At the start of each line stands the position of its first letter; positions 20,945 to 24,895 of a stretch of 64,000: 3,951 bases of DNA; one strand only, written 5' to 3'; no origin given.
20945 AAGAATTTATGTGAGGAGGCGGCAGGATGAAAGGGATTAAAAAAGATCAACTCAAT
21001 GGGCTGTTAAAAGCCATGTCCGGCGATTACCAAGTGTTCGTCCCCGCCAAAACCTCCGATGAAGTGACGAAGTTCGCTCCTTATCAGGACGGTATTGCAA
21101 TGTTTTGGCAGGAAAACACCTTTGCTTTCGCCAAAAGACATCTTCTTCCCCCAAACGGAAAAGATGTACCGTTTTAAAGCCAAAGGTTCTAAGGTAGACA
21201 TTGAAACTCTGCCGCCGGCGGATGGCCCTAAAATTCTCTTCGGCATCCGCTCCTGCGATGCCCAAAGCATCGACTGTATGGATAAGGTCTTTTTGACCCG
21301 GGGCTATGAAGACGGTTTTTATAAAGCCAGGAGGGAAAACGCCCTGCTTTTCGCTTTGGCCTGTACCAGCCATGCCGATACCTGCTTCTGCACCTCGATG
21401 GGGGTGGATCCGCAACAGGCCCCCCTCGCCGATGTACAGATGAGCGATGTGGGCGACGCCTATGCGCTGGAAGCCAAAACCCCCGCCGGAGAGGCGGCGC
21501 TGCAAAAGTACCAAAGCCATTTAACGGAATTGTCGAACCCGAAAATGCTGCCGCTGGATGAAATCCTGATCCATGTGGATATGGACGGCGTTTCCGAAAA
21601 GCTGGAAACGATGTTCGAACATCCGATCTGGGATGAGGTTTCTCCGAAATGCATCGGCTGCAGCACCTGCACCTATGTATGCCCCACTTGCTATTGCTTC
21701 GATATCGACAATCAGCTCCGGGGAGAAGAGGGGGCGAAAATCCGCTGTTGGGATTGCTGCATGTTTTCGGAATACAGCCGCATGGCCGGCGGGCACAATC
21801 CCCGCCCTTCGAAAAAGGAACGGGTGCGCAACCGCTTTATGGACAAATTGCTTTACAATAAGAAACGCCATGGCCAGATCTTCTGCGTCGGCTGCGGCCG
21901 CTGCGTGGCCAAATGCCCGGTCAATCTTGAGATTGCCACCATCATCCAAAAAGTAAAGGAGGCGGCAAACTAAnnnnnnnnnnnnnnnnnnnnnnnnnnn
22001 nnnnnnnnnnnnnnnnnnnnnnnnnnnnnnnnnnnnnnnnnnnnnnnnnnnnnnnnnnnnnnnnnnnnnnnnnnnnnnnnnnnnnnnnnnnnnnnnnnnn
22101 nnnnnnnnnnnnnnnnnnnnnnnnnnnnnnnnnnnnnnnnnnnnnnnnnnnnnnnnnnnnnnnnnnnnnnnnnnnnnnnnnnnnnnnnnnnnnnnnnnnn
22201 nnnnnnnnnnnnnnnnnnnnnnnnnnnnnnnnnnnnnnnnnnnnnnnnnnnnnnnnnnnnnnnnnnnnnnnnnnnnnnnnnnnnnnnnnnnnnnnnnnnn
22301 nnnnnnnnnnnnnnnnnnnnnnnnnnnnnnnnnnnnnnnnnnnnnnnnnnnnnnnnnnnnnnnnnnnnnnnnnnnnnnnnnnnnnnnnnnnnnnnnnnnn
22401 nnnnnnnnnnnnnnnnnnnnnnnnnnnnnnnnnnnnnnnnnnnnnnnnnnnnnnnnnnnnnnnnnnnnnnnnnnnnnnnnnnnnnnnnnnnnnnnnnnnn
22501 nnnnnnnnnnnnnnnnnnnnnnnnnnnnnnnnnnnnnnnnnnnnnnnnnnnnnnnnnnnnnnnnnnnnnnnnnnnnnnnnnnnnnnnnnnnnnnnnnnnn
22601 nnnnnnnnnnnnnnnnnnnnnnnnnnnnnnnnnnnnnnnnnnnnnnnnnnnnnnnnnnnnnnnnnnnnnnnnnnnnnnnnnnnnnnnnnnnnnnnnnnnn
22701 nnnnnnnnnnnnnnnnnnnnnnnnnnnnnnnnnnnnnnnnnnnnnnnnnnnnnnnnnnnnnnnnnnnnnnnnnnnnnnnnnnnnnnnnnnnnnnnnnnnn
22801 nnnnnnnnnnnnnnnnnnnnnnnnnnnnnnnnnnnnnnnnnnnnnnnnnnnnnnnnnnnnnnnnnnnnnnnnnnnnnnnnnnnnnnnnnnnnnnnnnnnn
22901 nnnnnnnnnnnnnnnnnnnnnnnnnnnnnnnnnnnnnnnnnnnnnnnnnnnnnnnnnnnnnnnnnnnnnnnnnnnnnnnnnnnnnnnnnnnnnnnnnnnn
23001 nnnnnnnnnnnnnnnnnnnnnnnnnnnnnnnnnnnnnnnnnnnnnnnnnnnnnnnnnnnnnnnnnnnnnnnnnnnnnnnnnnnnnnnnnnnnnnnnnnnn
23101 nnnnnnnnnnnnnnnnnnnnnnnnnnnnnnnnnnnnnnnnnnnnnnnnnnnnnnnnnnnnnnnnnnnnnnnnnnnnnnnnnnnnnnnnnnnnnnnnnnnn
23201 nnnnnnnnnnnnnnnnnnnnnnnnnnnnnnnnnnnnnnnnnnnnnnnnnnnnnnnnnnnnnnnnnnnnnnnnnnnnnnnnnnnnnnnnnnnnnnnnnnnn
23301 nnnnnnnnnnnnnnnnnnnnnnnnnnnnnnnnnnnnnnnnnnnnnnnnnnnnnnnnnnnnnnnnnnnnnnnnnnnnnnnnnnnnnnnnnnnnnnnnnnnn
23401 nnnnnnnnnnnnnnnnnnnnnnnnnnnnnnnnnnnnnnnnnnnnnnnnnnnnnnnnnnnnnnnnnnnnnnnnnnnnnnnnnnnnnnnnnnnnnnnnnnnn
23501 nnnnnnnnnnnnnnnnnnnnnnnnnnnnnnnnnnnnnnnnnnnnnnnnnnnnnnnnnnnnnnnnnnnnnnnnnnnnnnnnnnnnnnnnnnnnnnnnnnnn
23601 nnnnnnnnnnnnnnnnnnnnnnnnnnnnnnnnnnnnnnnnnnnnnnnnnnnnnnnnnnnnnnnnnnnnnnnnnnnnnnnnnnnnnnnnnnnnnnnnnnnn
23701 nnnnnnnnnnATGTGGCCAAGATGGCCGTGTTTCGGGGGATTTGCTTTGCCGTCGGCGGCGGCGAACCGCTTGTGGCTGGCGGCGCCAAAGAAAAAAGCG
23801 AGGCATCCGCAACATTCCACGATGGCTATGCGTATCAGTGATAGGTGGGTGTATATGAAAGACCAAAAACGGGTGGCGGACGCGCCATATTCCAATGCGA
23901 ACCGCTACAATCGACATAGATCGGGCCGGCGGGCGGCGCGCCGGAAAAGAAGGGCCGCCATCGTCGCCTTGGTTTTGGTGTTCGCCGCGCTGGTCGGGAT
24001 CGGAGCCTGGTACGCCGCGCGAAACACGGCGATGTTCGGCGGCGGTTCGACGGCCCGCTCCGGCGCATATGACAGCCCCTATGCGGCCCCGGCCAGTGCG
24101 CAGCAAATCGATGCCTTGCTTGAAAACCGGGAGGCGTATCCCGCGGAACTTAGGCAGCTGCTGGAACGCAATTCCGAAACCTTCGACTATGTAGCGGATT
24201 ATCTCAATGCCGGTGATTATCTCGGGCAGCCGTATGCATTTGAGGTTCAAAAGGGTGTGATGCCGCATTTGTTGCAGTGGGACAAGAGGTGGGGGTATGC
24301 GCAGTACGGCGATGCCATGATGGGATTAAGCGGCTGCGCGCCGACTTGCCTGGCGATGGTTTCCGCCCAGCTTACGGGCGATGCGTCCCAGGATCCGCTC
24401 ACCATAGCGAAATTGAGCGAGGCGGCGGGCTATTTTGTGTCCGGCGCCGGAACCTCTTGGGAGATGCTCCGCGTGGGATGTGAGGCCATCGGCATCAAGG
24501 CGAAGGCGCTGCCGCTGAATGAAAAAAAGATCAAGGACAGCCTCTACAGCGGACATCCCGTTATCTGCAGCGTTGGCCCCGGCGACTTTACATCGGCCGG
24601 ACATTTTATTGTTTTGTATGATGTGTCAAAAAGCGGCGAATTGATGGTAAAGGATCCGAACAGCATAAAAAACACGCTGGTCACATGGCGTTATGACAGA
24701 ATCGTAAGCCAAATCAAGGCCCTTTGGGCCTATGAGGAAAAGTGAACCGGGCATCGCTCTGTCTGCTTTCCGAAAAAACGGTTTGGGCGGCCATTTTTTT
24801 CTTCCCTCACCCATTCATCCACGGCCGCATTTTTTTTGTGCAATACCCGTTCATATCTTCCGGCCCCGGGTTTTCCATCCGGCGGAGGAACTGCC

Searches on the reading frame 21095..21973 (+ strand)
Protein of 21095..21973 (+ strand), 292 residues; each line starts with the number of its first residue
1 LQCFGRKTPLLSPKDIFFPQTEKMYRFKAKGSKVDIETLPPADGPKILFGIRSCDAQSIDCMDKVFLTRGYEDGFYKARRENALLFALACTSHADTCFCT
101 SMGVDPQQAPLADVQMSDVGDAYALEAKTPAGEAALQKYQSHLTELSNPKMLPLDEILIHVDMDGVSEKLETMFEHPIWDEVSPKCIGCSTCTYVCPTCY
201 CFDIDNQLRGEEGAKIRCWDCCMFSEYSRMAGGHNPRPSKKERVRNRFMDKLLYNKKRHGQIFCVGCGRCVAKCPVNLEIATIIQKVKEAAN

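Call 19: search_protein_families(library=pfam, proteins=[window:21095-21973:+], max_evalue=0.001)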
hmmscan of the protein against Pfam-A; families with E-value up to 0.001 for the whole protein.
window:21095-21973:+ (292 aa): 9 families
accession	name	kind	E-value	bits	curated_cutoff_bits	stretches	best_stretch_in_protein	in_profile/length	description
PF17179.9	Fer4_22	-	7.7e-33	113.7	27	1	185-277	1-94/95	4Fe-4S dicluster domain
PF12797.12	Fer4_2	-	2.5e-07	30.6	24.5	1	184-198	8-22/22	4Fe-4S binding domain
PF13237.11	Fer4_10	-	5.4e-06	26.7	25.5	1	264-278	9-26/53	4Fe-4S dicluster domain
PF13187.11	Fer4_9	-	2.5e-05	24.7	27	0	255-277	34-50/52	4Fe-4S dicluster domain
PF25160.1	LdpA_Fe-S-bd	-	0.00026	21.1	27.6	1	264-278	28-42/49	LdpA Fe-S cluster-binding domain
PF13534.11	Fer4_17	-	0.00027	21.8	22.2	0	185-197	45-57/61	4Fe-4S dicluster domain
PF14697.11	Fer4_21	-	0.00059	20.3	35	0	263-277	40-54/59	4Fe-4S dicluster domain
PF12837.12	Fer4_6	-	0.00062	20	25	0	264-277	9-22/24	4Fe-4S binding domain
PF12838.12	Fer4_7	-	0.00063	20.6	27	0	185-277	1-51/52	4Fe-4S dicluster domain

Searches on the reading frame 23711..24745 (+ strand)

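Call 19: search_protein_families(library=pfam, proteins=[window:23711-24745:+], max_evalue=0.001)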
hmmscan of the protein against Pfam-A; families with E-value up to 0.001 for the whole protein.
window:23711-24745:+ (344 aa): 2 families
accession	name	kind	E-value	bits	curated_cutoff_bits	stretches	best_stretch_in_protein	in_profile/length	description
PF13529.12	Peptidase_C39_2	-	1.3e-10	42.4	24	1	185-317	4-143/143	Peptidase_C39 like family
PF03412.21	Peptidase_C39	-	9.5e-05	22.7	22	1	209-322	13-110/133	Peptidase C39 family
